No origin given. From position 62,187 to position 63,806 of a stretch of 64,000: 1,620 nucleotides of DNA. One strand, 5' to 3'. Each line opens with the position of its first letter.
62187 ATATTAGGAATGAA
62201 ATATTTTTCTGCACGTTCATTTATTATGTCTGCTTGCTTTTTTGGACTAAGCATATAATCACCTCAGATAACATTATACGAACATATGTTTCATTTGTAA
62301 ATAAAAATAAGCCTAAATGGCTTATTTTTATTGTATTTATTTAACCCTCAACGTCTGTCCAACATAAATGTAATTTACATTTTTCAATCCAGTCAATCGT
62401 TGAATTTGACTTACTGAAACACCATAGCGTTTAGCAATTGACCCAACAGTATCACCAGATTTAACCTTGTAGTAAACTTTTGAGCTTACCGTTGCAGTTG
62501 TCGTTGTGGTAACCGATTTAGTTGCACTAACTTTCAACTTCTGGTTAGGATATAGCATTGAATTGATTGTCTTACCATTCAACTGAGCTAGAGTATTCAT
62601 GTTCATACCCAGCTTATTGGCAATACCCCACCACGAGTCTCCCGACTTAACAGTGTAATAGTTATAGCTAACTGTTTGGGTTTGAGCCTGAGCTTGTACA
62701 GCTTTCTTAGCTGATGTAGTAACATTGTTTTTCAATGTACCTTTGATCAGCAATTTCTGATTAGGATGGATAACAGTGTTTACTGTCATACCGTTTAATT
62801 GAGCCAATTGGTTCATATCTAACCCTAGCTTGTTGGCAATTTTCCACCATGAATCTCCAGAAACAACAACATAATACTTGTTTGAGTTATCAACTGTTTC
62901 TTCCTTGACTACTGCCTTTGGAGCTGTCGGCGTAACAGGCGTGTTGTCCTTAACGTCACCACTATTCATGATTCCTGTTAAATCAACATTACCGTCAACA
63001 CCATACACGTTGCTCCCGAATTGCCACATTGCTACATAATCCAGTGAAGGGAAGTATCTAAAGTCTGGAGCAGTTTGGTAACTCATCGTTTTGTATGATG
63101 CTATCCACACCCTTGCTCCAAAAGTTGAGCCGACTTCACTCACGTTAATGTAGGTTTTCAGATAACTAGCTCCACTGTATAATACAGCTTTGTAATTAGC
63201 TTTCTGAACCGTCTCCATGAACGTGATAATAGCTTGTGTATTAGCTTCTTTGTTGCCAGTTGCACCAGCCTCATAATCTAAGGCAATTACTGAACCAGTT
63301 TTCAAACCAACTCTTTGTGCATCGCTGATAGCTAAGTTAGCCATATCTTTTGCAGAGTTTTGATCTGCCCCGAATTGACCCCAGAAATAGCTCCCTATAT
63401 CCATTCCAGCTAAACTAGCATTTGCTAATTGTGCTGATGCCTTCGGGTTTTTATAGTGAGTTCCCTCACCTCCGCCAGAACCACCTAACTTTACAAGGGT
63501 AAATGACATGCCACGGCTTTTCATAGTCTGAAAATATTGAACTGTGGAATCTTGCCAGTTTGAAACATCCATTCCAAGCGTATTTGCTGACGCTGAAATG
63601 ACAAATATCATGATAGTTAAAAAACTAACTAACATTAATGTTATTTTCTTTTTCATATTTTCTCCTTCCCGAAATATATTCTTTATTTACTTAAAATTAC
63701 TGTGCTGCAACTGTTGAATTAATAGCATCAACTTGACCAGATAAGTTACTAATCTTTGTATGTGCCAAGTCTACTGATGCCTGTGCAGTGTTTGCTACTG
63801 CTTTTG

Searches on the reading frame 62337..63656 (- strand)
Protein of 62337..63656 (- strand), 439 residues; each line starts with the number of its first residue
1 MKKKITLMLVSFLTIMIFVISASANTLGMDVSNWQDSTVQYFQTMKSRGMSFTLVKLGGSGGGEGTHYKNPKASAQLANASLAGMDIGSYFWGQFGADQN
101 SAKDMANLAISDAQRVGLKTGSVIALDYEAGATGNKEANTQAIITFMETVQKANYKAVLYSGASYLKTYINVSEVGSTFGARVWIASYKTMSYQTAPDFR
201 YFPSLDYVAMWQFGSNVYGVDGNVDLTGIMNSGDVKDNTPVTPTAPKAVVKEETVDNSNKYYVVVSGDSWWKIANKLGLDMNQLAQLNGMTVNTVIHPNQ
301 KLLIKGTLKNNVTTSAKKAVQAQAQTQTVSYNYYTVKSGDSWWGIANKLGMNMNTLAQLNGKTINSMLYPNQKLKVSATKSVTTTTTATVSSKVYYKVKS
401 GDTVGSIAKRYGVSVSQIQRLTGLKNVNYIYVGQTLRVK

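Call 22: search_protein_families(library=pfam, proteins=[window:62337-63656:-], max_evalue=0.001)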
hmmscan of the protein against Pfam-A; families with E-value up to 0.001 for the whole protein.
window:62337-63656:- (439 aa): 5 families
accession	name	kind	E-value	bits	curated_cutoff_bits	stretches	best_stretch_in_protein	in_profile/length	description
PF01476.26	LysM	-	7.6e-44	147.8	20.9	3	396-439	1-43/43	LysM domain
PF01183.26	Glyco_hydro_25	-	2.3e-27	96.9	27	1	29-217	1-175/180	Glycosyl hydrolases family 25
PF23473.1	LysM3_LYK4_5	-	8.4e-09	35.8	29.3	0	396-432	5-40/48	LYK4/5 LysM3 domain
PF23446.1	LysM1_NFP_LYK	-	4.5e-06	27.9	36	0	271-304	19-53/60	NFP/LYK LysM1 domain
PF22310.2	NMB0315_dom_I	-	4.1e-05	24.3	27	0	397-425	7-35/83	NMB0315-like, domain I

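Call 62: find_encoding_contigs(protein=window:62337-63656:-, flank=10000, max_places=3)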
Protein window:62337-63656:- (439 aa): 2 contigs read that carry it; 2 places shown.
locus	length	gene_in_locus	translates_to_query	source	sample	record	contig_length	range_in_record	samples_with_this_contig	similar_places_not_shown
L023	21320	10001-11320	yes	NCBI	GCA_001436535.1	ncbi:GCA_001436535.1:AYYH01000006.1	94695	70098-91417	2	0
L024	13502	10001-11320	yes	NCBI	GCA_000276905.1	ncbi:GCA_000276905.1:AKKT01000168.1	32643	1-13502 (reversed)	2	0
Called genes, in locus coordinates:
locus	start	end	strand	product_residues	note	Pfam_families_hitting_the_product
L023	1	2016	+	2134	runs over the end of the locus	-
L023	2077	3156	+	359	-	-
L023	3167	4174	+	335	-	-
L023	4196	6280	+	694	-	PF16467:DUF5048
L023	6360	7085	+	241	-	PF02839:CBM_5_12 (faint)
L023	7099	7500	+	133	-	-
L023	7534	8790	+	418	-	-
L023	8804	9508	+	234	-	-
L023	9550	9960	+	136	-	-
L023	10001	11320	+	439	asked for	PF01183:Glyco_hydro_25, PF23473:LysM3_LYK4_5 (faint), PF01476:LysM, PF23446:LysM1_NFP_LYK (faint), PF01476:LysM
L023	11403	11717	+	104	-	-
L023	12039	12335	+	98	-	PF14163:SieB (weak)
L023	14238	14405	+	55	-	-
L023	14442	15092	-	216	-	PF15731:MqsA_antitoxin (faint), PF01381:HTH_3, PF12844:HTH_19, PF13443:HTH_26 (weak), PF13560:HTH_31, PF01381:HTH_3, PF12844:HTH_19, PF13560:HTH_31, +4 more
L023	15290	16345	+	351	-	-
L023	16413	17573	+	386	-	PF12705:PDDEXK_1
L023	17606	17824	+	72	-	PF19157:DUF5839 (weak)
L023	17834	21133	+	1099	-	PF02811:PHP, PF07733:DNA_pol3_alpha, PF17657:DNA_pol3_finger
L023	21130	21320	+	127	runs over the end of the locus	-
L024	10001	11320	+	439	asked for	PF01183:Glyco_hydro_25, PF23473:LysM3_LYK4_5 (faint), PF01476:LysM, PF23446:LysM1_NFP_LYK (faint), PF01476:LysM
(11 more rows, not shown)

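Call 73: find_related_loci(query=L023:1-2013:+, collection=viral_contigs, flank=10000)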
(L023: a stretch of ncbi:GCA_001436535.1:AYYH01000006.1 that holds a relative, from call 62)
Query L023:1-2013:+ (671 aa) in viral_contigs; peptide patterns used: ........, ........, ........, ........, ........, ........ (x = any residue, [..] = any of these).
57 stretches matched a pattern; 8 encode a relative of the query (tblastn E <= 1e-3); 8 distinct loci.
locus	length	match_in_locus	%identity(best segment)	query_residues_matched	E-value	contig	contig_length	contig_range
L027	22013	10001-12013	100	1-671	0e+0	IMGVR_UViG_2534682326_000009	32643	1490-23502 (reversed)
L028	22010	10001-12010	72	1-671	0e+0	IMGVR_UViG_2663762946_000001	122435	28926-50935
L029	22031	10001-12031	44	1-671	2e-180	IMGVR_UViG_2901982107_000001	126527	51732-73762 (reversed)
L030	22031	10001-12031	44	1-671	1e-180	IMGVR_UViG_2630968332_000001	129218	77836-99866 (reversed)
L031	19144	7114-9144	44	1-671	1e-180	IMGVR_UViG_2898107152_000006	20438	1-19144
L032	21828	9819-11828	43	1-671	5e-173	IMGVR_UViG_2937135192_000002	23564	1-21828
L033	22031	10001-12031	44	1-671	4e-180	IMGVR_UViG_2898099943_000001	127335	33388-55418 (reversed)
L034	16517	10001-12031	44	1-671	1e-180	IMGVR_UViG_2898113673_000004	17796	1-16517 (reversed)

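Call 78: find_related_loci(query=L027:1934-2479:+, collection=viral_contigs, flank=10000)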
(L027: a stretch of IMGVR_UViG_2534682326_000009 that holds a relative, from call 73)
Query L027:1934-2479:+ (182 aa) in viral_contigs; peptide patterns used: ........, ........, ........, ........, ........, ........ (x = any residue, [..] = any of these).
2 stretches matched a pattern; 1 encode a relative of the query (tblastn E <= 1e-3); 1 distinct loci.
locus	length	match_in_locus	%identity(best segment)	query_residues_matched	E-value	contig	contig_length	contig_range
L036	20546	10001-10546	100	1-182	3e-124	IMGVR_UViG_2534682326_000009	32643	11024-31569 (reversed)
